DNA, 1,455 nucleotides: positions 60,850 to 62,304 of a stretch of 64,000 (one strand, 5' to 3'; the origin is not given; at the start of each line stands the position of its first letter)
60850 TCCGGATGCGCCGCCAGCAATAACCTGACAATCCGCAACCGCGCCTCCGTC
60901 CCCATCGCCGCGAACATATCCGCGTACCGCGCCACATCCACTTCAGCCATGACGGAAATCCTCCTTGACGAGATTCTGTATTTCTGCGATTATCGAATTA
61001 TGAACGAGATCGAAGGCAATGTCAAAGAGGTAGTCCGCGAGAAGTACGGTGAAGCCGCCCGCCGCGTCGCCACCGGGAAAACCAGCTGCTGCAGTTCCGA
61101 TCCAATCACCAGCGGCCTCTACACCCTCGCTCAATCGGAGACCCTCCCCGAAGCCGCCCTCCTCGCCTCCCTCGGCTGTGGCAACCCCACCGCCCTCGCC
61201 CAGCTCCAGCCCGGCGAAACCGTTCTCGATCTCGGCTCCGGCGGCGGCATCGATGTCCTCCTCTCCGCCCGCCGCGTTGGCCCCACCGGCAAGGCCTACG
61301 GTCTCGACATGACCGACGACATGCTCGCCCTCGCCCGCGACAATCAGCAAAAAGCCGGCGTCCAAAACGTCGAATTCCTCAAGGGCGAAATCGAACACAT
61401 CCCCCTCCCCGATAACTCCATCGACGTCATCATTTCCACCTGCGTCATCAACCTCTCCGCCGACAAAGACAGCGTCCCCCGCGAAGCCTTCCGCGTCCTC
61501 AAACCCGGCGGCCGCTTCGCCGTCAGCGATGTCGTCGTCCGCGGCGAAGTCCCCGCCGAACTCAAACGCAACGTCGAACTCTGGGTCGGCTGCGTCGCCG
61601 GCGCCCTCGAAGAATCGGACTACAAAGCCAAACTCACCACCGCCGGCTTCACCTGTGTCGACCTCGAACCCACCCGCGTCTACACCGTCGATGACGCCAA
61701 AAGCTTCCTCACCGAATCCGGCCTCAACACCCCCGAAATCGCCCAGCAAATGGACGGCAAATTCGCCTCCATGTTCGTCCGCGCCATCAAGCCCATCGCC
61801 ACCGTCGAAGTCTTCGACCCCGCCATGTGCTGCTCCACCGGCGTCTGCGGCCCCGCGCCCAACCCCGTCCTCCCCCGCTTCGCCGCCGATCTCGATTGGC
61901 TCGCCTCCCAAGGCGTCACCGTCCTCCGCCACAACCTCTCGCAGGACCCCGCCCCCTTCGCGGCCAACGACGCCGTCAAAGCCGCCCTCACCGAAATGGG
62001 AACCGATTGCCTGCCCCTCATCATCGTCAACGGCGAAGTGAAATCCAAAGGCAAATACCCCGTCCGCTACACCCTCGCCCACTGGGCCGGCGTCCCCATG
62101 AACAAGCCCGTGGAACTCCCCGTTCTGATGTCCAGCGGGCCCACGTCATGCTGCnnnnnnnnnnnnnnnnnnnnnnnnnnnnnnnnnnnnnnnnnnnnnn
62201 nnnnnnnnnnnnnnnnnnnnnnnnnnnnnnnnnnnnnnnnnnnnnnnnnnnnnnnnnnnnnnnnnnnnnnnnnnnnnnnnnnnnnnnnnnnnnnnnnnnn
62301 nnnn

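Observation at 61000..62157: In-frame ArsM::ArsD fusion (methyltransferase fused to the As(III) metallochaperone)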

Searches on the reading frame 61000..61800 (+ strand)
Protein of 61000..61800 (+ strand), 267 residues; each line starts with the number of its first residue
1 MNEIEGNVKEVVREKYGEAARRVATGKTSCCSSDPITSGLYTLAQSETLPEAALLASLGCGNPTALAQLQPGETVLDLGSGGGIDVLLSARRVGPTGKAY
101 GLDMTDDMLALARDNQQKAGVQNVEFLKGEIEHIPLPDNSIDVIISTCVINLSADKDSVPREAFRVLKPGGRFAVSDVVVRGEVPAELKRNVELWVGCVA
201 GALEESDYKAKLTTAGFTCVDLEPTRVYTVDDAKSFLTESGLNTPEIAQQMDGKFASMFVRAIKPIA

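Call 38: search_solved_structures(query=window:61000-61800:+, max_evalue=1e-20, show_alignments=3)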
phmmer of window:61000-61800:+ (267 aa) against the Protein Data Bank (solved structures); distinct sequences matched with E-value up to 1e-20: 5.
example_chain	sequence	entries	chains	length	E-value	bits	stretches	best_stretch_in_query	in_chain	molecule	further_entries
5evj_A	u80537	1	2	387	1.7e-30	109.6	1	7-220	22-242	Arsenite methyltransferase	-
4kw7_A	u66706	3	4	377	2.4e-26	96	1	8-225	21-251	Arsenic methyltransferase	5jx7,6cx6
4fr0_A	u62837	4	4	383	2.5e-26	95.9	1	8-225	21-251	Arsenic methyltransferase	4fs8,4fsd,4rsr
5eg5_A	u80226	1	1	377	4.1e-25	91.9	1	8-225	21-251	Arsenic methyltransferase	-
8xt7_A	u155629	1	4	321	2.8e-22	82.7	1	53-222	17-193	Arsenite methyltransferase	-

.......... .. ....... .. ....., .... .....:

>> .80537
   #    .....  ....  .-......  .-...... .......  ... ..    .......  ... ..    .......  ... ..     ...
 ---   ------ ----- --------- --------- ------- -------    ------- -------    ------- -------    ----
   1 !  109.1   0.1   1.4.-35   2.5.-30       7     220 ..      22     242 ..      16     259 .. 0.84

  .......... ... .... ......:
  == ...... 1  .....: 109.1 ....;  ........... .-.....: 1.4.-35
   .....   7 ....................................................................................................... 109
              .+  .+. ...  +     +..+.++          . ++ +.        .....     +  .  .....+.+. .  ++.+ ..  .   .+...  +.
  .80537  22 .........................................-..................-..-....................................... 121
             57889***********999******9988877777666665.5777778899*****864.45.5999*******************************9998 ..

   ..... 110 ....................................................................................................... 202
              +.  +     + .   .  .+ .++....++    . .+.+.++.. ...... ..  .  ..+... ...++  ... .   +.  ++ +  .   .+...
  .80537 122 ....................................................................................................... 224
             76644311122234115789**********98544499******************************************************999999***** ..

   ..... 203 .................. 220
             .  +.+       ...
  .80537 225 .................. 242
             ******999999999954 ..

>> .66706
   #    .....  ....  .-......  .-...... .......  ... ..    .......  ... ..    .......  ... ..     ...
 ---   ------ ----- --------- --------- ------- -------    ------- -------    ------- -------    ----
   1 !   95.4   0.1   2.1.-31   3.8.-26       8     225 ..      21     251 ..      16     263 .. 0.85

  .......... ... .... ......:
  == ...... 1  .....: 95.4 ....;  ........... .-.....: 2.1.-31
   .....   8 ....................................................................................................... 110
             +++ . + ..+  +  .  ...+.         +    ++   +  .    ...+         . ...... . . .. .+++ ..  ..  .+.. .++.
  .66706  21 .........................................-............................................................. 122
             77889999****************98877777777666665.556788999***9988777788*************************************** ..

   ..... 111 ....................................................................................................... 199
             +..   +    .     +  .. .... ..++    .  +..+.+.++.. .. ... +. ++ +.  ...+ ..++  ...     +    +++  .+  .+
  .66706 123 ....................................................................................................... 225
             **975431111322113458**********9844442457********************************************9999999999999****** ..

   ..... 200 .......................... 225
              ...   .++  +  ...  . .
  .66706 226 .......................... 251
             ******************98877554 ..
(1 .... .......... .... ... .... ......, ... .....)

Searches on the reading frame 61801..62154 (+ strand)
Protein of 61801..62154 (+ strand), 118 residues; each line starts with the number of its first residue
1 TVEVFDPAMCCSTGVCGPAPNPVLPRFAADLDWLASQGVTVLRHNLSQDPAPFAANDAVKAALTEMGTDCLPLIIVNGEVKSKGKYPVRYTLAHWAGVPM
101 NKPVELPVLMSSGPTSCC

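Call 25: search_solved_structures(query=window:61801-62154:+, max_evalue=0.001, show_alignments=2)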
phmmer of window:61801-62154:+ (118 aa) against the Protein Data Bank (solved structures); distinct sequences matched with E-value up to 0.001: 3.
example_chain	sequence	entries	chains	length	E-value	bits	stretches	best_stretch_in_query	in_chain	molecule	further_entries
3mwh_A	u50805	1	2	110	5.7e-28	101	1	1-102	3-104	Arsenical resistance operon trans-acting repressor arsD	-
3kgk_A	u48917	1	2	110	7.6e-26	94.1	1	1-102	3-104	Arsenical resistance operon trans-acting repressor arsD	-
3ktb_A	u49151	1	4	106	9.7e-24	87.3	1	2-100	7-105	Arsenical resistance operon trans-acting repressor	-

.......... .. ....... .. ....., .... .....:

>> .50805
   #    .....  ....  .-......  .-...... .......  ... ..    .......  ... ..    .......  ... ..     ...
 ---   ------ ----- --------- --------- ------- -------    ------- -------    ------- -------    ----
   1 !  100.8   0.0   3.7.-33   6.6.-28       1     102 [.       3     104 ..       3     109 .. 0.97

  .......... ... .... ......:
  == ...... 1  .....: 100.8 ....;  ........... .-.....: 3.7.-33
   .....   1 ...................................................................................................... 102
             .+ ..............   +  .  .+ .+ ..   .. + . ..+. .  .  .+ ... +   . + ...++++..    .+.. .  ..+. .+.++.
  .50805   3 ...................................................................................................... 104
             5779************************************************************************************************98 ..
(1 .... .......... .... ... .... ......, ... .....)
